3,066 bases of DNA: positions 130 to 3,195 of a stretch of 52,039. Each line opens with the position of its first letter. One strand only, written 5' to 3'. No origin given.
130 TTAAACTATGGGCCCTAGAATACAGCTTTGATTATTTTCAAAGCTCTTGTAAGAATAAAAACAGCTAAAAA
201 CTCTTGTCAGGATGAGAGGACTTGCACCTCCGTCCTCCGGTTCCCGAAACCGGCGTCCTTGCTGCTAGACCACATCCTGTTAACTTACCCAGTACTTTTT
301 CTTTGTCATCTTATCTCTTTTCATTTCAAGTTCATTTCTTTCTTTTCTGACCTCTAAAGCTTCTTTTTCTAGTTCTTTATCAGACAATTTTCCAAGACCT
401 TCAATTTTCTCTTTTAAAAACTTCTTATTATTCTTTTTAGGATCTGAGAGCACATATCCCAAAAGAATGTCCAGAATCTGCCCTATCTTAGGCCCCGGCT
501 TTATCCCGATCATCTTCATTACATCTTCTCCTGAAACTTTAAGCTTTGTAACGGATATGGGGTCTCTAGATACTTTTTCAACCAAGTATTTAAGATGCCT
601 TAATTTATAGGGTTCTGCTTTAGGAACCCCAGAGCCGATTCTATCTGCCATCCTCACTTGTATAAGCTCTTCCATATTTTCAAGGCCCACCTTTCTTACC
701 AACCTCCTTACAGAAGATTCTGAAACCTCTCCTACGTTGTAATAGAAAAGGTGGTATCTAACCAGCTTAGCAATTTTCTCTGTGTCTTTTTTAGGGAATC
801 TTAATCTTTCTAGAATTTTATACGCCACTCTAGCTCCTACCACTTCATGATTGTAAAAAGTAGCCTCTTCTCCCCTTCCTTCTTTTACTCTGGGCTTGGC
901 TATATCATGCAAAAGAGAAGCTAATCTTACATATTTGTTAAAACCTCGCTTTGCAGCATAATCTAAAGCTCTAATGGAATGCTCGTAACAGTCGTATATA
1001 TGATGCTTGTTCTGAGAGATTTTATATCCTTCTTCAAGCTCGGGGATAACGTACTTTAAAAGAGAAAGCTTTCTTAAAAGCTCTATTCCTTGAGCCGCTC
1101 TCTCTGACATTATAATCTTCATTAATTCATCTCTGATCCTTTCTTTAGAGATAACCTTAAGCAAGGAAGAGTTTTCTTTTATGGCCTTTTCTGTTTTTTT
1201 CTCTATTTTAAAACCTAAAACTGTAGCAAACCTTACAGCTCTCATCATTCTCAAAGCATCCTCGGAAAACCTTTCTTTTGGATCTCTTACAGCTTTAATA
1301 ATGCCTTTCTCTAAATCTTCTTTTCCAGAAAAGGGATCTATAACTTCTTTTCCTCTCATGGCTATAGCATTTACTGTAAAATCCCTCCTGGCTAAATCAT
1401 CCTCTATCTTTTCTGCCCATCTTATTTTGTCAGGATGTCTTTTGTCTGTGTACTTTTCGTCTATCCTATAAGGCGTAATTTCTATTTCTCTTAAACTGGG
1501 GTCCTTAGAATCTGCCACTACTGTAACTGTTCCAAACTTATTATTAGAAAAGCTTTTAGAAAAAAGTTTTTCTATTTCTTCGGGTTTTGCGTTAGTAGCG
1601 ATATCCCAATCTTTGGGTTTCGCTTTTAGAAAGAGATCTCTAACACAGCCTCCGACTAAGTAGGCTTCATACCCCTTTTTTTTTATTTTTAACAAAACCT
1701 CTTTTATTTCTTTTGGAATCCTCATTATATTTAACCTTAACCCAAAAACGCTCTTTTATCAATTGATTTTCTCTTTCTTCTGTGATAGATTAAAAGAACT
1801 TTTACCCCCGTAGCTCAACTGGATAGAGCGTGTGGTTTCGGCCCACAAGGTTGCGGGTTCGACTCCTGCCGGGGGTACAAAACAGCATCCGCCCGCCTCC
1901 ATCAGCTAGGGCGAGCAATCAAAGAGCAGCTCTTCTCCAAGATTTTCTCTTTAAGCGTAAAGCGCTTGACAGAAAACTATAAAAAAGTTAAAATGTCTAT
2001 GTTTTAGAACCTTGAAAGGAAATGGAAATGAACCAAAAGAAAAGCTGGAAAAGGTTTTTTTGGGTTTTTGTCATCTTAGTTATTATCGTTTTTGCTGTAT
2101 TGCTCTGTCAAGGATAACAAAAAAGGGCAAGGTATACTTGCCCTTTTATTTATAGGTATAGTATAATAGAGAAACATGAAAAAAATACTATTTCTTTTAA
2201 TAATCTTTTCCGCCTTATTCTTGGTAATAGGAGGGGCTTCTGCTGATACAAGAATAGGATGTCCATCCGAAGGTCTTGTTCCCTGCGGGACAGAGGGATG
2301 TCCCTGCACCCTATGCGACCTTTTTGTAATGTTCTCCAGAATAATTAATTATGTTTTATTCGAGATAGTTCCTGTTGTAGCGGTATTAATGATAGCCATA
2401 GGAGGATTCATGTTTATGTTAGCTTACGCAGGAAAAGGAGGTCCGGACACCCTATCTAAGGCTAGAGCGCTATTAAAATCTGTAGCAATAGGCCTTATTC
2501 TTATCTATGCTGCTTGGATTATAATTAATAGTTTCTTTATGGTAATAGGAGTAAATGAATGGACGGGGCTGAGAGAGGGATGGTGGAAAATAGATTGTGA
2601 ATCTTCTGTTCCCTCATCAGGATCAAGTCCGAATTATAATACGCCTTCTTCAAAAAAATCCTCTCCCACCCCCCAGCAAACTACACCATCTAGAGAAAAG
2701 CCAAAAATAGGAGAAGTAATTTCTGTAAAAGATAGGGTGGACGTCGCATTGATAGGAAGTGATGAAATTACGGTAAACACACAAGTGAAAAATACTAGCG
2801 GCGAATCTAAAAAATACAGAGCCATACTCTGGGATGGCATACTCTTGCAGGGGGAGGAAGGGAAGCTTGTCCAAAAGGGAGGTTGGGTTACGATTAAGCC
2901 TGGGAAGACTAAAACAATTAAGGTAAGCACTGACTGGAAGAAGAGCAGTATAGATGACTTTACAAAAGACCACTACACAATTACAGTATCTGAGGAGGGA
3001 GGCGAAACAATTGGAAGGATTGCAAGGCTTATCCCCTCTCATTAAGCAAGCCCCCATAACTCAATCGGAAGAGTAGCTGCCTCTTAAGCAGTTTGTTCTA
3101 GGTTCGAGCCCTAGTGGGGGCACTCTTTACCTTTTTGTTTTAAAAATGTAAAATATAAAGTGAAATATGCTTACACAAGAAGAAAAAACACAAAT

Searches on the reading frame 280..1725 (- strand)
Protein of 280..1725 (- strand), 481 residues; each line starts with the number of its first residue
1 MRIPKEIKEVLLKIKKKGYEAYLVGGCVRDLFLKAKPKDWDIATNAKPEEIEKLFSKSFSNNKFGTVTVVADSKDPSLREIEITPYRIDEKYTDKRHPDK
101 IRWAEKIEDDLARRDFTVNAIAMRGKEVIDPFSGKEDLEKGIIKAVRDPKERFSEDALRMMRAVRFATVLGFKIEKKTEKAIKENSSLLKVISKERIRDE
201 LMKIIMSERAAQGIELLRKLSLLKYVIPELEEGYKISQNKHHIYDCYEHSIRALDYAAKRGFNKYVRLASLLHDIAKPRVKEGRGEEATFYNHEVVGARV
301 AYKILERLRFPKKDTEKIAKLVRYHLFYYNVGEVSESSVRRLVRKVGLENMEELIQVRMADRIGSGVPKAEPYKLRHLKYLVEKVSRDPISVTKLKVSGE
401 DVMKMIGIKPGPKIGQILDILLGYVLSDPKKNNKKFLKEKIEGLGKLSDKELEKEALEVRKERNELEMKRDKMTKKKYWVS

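Call 30: search_protein_families(library=pfam, proteins=[window:280-1725:-], max_evalue=0.001)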
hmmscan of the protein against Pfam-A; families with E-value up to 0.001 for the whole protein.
window:280-1725:- (481 aa): 4 families
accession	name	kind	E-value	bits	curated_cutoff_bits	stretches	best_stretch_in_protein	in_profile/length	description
PF01743.26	PolyA_pol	-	4e-36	124.6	23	1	21-143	1-125/126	Poly A polymerase head domain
PF12627.12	PolyA_pol_RNAbd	-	8.1e-23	80.4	22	1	171-231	1-61/64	Probable RNA and SrmB- binding site of polymerase A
PF01966.28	HD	-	8.1e-12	45.9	22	1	247-362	2-112/116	HD domain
PF13735.12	tRNA_NucTran2_2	-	2.8e-08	34.3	27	1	302-439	25-147/149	tRNA nucleotidyltransferase domain 2 putative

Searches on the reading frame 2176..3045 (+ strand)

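Call 30: search_protein_families(library=pfam, proteins=[window:2176-3045:+], max_evalue=0.001)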
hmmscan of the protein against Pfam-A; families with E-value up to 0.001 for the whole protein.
window:2176-3045:+ (289 aa): 1 family
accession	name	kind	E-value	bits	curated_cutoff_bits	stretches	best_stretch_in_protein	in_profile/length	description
PF18895.5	T4SS_pilin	-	2.2e-06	28.1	26.6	1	58-118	13-69/71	Type IV secretion system pilin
